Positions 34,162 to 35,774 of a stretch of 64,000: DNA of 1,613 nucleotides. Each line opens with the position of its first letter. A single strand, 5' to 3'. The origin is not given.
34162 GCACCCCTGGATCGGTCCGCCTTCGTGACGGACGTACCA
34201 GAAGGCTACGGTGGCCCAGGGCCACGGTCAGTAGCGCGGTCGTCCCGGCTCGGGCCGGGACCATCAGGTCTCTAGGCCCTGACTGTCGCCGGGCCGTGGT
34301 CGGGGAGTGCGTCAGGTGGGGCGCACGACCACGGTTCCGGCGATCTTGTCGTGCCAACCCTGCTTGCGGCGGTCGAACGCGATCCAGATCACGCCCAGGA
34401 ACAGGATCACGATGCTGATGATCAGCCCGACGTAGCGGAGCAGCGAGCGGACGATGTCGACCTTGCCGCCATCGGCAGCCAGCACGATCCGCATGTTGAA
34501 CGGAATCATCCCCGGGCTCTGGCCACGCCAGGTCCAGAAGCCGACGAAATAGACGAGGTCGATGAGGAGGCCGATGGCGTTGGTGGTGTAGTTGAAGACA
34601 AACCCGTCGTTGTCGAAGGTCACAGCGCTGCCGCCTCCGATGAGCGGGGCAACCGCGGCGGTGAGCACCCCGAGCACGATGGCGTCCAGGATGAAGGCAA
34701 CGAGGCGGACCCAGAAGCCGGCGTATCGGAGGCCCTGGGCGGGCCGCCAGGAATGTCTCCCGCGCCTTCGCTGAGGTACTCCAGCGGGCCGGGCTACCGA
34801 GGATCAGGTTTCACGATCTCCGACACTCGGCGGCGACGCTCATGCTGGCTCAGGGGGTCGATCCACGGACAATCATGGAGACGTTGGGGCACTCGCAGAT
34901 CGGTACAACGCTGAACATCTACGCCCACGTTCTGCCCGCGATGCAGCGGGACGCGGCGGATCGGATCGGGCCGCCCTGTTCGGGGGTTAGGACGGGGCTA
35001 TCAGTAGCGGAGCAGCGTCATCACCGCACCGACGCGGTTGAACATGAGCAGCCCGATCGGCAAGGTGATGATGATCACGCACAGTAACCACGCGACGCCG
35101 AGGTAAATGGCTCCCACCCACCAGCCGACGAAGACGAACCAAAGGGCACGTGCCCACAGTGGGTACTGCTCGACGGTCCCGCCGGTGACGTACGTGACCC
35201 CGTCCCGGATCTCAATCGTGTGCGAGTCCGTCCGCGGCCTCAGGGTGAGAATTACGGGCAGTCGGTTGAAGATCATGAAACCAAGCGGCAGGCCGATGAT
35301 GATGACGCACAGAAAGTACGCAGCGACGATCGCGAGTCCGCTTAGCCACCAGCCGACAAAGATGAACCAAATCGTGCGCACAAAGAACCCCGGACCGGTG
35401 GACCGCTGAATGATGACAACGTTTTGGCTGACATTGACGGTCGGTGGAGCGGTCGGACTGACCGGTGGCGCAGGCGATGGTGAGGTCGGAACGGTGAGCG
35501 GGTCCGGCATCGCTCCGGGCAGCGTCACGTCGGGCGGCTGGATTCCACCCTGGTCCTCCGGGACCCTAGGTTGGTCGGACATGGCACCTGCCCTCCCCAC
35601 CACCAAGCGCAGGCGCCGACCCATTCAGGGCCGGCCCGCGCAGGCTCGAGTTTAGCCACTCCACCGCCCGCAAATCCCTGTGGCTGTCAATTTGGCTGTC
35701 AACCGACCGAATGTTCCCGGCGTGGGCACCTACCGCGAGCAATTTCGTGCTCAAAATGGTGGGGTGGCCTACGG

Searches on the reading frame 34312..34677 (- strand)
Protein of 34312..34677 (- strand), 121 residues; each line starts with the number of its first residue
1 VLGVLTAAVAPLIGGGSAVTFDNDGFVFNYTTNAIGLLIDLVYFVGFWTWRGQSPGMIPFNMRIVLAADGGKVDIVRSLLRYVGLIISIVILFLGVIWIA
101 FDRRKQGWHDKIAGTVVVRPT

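Call 3: search_protein_families(library=pfam, proteins=[window:34312-34677:-], max_evalue=0.01)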
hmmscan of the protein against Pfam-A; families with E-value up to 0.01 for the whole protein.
window:34312-34677:- (121 aa): 1 family
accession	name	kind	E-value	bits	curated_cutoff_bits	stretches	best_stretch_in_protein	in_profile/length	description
PF06271.18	RDD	-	1.3e-18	68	24.1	1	3-114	19-137/137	RDD family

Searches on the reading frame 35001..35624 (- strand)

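Call 3: search_protein_families(library=pfam, proteins=[window:35001-35624:-], max_evalue=0.01)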
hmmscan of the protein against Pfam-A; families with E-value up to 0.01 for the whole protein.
window:35001-35624:- (207 aa): 1 family
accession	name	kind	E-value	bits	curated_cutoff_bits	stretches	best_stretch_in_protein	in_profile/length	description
PF03733.18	YccF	-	4.2e-11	43.7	27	2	85-121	5-41/51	Inner membrane component domain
